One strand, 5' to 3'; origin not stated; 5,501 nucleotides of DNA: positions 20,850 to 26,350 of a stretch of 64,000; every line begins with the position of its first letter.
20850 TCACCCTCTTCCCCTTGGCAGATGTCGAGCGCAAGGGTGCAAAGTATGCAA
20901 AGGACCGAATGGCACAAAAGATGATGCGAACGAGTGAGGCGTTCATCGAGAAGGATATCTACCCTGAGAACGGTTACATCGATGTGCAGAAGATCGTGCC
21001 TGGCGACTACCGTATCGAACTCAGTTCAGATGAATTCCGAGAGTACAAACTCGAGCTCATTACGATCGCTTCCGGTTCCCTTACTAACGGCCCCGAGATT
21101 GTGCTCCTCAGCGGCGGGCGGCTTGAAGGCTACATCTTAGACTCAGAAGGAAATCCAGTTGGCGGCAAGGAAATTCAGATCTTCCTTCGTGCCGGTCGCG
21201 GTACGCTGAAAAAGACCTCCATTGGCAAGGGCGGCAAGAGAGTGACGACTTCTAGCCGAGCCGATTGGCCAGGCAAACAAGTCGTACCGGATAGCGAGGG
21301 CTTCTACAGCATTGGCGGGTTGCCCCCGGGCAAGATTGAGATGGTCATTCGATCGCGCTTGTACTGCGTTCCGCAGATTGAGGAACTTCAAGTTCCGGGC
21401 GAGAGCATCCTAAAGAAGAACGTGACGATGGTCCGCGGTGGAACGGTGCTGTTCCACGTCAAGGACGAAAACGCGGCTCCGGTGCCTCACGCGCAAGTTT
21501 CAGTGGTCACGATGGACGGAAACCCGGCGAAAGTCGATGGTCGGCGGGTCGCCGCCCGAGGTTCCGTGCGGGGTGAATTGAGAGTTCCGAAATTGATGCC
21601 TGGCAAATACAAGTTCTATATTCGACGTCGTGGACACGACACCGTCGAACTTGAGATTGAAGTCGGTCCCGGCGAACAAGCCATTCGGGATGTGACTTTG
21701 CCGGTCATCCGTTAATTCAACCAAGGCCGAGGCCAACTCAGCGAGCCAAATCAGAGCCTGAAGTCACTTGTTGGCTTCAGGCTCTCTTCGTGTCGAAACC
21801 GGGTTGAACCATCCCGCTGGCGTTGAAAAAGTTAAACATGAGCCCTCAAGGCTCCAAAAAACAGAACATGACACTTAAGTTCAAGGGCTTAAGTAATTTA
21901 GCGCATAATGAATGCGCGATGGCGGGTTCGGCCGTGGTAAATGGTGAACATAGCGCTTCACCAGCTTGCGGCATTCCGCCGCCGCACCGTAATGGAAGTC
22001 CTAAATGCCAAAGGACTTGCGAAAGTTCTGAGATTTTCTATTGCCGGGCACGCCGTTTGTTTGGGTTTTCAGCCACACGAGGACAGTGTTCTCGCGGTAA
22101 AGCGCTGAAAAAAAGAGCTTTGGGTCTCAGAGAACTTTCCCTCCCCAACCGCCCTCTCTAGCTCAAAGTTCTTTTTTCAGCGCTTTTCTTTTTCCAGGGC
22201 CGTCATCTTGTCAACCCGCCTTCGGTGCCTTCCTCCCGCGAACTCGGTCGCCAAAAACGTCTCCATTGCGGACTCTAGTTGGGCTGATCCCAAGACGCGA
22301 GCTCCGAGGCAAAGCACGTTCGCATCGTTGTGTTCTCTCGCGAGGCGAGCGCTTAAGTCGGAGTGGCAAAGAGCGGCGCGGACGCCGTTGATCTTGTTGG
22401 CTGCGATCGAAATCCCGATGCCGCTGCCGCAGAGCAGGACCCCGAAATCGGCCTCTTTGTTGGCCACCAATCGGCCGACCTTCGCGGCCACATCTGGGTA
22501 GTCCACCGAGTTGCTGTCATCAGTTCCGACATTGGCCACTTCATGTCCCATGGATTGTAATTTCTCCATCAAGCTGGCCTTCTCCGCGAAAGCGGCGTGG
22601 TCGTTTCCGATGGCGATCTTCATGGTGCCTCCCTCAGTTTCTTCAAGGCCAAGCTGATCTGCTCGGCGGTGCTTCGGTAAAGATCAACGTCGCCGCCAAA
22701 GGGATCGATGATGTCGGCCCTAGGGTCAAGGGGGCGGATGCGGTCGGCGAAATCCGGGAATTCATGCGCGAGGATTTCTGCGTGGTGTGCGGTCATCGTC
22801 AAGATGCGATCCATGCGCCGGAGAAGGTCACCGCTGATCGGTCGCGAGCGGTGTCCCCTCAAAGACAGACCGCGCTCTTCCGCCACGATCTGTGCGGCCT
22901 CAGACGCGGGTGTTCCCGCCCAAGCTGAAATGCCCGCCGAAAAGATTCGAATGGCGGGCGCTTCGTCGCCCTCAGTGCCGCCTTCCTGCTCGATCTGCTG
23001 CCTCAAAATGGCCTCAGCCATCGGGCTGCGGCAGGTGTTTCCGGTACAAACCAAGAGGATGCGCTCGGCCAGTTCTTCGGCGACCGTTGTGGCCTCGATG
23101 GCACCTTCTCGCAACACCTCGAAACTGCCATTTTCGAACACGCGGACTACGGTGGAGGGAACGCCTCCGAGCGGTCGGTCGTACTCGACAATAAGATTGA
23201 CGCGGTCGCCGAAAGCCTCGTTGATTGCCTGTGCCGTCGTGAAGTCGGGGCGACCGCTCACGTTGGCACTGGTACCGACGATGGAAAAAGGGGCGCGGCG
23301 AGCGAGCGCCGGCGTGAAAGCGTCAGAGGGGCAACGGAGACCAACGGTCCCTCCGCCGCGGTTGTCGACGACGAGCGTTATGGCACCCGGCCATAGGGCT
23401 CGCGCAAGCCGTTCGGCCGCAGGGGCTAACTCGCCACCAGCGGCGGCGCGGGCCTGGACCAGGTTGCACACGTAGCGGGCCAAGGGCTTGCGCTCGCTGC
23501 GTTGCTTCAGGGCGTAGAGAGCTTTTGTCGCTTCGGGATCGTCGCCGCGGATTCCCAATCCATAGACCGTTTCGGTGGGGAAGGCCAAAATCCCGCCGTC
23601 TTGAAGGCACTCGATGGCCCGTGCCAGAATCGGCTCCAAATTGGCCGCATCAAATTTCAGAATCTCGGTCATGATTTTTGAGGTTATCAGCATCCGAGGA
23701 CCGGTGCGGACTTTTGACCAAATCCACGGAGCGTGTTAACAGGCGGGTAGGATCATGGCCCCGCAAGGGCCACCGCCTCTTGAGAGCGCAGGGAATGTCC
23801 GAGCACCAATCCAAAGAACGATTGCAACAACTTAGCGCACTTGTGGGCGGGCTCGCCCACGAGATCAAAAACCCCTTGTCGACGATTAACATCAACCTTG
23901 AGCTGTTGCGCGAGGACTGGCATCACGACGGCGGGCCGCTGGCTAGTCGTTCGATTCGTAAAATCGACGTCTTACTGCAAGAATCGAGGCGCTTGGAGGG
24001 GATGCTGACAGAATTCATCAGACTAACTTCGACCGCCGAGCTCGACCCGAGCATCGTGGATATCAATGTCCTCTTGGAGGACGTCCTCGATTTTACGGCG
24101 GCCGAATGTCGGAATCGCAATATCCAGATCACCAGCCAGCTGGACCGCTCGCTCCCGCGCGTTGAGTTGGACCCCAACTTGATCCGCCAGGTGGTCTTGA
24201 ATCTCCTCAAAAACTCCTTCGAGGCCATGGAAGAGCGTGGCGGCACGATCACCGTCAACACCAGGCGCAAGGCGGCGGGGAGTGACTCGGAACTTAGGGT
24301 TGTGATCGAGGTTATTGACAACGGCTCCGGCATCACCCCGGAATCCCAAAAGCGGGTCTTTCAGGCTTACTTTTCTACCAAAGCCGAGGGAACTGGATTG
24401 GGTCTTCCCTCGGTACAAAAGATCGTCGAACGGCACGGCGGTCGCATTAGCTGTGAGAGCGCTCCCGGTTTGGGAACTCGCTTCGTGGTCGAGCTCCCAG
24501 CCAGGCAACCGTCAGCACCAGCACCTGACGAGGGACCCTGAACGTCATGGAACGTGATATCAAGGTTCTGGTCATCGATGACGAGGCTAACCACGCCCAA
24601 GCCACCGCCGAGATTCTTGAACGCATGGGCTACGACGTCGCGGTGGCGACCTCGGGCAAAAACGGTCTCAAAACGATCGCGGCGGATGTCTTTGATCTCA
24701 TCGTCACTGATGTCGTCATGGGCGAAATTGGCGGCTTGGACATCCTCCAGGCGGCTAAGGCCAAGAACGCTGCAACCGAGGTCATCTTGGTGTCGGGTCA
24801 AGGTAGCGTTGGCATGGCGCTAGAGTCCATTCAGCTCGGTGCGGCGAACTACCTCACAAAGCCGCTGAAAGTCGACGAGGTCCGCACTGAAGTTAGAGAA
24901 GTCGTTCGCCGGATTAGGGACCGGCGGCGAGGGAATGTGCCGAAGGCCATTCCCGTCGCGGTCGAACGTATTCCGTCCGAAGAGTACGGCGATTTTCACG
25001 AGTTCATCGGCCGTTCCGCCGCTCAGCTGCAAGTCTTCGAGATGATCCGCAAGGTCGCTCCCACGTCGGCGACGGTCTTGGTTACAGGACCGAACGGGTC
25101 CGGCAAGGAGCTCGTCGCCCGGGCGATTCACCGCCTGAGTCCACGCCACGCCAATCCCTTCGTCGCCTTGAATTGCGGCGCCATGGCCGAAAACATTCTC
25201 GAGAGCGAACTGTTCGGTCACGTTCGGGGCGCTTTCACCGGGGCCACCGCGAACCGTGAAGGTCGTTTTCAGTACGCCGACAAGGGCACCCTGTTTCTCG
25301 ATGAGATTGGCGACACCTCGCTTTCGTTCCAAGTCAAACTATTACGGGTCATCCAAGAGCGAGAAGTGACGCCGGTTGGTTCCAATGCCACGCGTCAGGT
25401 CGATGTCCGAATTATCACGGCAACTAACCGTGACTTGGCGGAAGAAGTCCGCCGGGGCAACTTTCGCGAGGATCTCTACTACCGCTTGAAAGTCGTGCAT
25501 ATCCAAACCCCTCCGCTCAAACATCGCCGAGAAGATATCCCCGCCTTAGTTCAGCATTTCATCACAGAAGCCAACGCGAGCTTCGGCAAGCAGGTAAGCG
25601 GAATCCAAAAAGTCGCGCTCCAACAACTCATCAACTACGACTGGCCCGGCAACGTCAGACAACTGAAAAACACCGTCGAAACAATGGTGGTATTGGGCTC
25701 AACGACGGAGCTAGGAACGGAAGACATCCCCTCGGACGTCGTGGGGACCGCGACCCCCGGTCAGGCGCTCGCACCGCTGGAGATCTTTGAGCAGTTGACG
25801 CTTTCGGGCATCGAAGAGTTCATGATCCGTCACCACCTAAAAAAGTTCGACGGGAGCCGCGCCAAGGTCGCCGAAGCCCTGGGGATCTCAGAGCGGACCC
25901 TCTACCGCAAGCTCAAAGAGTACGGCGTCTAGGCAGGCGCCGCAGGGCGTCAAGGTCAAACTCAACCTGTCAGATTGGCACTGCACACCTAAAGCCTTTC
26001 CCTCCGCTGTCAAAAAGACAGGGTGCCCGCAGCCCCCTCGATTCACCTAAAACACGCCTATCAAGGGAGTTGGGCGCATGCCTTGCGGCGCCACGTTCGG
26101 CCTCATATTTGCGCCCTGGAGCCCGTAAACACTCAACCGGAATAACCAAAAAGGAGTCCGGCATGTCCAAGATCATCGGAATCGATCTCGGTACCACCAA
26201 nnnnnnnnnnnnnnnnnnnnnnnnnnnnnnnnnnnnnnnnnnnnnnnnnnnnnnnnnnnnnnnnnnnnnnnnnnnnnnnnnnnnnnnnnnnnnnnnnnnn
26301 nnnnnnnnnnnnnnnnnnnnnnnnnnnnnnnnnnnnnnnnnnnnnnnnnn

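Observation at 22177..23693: YrdC/TsaC fused to an LMW protein phosphatase and translationally coupled to rpiB, a fused version of the Bacillus ywlC-ywlE-ywlF neighbourhood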

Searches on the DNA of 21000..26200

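Call 54: search_rna_families(source=window, start=21000, end=26200, threshold=gathering)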
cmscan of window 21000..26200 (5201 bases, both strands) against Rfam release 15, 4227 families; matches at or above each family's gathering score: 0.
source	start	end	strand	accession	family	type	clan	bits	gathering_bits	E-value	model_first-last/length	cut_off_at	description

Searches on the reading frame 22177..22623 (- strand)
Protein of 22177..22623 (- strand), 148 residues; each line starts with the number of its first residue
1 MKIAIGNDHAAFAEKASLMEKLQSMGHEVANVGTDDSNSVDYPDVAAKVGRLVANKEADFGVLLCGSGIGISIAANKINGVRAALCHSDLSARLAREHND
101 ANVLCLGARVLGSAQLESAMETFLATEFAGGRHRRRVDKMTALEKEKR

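Call 3: search_protein_families(library=pfam, proteins=[window:22177-22623:-], max_evalue=0.01)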
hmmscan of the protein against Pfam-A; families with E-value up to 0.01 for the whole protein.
window:22177-22623:- (148 aa): 2 families
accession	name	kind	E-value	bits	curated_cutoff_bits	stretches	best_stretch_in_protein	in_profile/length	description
PF02502.23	LacAB_rpiB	-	2.5e-57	193.1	24.7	1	3-140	1-138/138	Ribose/Galactose Isomerase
PF14272.11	Gly_rich_SFCGS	-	0.00083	19.8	27.3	1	42-107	29-96/114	Glycine-rich SFCGS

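Call 4: search_protein_families(library=ncbifam, proteins=[window:22177-22623:-], max_evalue=0.01)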
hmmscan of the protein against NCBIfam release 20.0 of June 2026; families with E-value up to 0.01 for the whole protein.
window:22177-22623:- (148 aa): 13 families
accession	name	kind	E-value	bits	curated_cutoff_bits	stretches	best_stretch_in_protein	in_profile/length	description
NF004051.0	PRK05571.1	subfamily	5e-56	188.6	135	1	1-145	2-147/149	ribose-5-phosphate isomerase B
TIGR00689.1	rpiB_lacA_lacB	subfamily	5.8e-49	165.7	88.3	1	3-146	1-145/145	RpiB/LacA/LacB family sugar-phosphate isomerase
TIGR01120.1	rpiB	equivalog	4e-48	163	138.65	1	2-143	1-142/143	ribose 5-phosphate isomerase B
TIGR02133.1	RPI_actino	equivalog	9.4e-41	139.1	168.2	1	1-145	1-147/148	ribose-5-phosphate isomerase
NF006381.0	PRK08622.1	equivalog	3e-38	131.3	234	1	1-147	1-148/171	galactose-6-phosphate isomerase subunit LacB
TIGR01119.1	lacB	equivalog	1e-29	103.4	312.55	1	1-140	1-141/171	galactose-6-phosphate isomerase subunit LacB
NF051858.1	EryPhIsonDerIRhiz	equivalog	1e-28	100.3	240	1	1-145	1-148/150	D-erythrulose-4-phosphate isomerase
NF009258.0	PRK12615.1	equivalog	7.4e-28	97.6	325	1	1-144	1-145/171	galactose-6-phosphate isomerase subunit LacB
NF006380.0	PRK08621.1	equivalog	2e-24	86.6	164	1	1-140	1-138/142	galactose-6-phosphate isomerase subunit LacA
NF009257.0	PRK12613.1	equivalog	3.9e-18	66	243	1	1-140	1-137/141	galactose-6-phosphate isomerase subunit LacA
TIGR01118.1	lacA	equivalog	2.5e-17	63.3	181.1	1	1-140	1-138/141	galactose-6-phosphate isomerase subunit LacA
NF006753.0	PRK09273.1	equivalog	6.5e-11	42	137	1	1-107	1-113/211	hypothetical protein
TIGR03577.1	EF_0830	hypoth_equivalog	0.0012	19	141.1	1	32-104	19-93/115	conserved hypothetical protein EF_0830/AHA_3911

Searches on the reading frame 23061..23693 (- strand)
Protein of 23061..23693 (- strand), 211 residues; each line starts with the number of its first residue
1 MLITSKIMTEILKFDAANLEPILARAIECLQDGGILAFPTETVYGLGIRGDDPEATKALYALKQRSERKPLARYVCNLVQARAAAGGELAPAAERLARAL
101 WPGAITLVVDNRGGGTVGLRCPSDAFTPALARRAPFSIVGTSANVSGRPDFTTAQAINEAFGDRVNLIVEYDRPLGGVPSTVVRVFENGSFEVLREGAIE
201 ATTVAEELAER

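Call 15: search_solved_structures(query=window:23061-23693:-, max_evalue=0.001, show_alignments=5)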
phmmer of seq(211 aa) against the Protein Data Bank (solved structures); distinct sequences matched with E-value up to 0.001: 10.
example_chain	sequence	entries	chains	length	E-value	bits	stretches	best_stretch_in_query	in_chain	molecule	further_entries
6f89_A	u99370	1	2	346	4.2e-20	75.8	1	28-199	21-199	Threonylcarbamoyl-AMP synthase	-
6f87_A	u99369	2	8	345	4.5e-20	75.7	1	29-199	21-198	Threonylcarbamoyl-AMP synthase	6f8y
8ide_A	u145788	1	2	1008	2.1e-19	73.5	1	18-206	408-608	N(6)-L-threonylcarbamoyladenine synthase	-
9d3h_A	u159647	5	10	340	3.5e-19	72.8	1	9-205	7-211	Threonylcarbamoyl-AMP synthase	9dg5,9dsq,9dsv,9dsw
1jcu_A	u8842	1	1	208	1e-18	71.2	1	20-197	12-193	conserved protein MTH1692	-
2eqa_A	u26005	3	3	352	4.3e-18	69.2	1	8-187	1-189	Hypothetical protein ST1526 | Putative uncharacterized protein ST1526 | YrdC/Sua5 family protein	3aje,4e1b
1hru_A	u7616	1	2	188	9.2e-10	42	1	22-164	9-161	YRDC GENE PRODUCT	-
2mx1_A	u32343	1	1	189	9.4e-10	42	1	22-164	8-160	Threonylcarbamoyl-AMP synthase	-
1kk9_A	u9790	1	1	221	5.6e-07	32.9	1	21-198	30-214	probable translation factor yciO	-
1k7j_A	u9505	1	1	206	6.1e-07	32.8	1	22-198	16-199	Protein yciO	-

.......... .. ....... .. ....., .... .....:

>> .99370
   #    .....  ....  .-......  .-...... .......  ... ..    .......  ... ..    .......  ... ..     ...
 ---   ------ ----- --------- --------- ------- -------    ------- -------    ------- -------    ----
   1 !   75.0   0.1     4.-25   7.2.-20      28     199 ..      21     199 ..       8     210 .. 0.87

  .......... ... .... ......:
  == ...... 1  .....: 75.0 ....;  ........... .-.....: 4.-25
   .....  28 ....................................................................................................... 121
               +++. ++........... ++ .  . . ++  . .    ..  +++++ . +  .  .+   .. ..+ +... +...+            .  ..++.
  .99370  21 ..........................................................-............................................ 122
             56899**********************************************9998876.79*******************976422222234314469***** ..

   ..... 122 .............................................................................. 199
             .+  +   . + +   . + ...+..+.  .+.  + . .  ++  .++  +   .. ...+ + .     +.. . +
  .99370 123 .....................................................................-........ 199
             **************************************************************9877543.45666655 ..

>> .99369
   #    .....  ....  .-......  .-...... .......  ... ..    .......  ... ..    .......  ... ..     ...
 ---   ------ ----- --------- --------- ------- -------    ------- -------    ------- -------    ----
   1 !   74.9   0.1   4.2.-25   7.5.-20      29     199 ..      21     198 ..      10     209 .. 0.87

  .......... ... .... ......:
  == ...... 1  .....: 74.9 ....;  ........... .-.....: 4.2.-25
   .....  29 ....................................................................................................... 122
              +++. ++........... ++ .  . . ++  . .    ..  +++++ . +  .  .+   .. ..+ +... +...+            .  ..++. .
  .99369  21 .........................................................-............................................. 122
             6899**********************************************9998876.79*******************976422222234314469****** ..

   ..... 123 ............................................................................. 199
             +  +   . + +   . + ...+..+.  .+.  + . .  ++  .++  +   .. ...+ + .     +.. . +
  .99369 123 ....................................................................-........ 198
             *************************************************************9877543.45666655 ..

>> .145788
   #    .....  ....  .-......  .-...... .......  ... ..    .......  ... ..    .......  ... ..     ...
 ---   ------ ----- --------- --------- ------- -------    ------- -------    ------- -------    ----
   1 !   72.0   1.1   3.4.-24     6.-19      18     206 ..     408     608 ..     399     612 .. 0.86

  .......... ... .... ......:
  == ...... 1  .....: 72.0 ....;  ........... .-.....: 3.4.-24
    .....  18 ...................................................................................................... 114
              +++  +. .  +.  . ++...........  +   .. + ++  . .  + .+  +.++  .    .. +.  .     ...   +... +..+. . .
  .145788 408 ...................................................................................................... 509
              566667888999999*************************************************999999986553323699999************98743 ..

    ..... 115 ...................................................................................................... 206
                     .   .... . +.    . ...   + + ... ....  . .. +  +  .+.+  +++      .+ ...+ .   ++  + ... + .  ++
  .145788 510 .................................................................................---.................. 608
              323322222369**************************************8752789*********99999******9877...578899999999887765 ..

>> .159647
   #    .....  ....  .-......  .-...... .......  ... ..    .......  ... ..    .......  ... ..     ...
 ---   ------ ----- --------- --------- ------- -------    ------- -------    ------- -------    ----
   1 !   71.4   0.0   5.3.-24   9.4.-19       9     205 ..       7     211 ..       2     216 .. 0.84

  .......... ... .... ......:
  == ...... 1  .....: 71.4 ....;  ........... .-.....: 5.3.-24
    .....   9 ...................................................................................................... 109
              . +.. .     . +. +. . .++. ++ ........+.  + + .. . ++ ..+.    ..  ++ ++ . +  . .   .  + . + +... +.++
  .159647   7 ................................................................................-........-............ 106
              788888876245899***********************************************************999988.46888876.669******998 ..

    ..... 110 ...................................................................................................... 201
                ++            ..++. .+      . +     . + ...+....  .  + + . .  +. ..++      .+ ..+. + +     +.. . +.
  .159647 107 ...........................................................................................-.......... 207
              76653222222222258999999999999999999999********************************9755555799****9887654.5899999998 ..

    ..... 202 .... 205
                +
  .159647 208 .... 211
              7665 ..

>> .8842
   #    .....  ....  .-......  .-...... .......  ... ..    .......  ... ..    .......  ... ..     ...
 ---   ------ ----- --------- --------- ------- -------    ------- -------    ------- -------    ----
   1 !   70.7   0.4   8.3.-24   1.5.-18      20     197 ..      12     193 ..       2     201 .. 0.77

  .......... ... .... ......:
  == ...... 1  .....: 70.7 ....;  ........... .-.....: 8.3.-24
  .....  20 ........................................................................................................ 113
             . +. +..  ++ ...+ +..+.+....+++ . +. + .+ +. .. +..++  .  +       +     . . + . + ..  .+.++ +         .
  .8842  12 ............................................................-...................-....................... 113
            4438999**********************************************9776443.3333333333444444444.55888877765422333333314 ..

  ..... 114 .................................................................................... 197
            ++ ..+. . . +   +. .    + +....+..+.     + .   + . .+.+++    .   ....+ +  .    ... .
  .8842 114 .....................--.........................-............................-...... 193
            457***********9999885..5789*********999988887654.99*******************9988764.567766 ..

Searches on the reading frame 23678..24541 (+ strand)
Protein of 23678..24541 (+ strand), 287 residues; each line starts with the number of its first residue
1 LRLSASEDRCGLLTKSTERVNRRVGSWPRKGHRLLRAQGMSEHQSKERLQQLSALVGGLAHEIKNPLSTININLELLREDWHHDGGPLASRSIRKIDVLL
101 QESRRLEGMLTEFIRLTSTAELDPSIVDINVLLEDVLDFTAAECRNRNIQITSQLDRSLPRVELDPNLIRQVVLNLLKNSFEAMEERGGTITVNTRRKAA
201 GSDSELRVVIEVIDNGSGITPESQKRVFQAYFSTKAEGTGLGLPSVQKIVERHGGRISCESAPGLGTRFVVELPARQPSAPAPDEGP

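Call 27: search_protein_families(library=pfam, proteins=[window:23678-24541:+], max_evalue=0.00001)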
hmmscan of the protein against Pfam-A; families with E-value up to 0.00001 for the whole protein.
window:23678-24541:+ (287 aa): 2 families
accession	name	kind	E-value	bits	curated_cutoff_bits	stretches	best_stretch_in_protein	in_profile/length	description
PF02518.31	HATPase_c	-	5.4e-27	94.9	26.4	1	165-276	2-110/111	Histidine kinase-, DNA gyrase B-, and HSP90-like ATPase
PF00512.31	HisKA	-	8.1e-10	39.1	26.9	1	52-117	2-61/66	His Kinase A (phospho-acceptor) domain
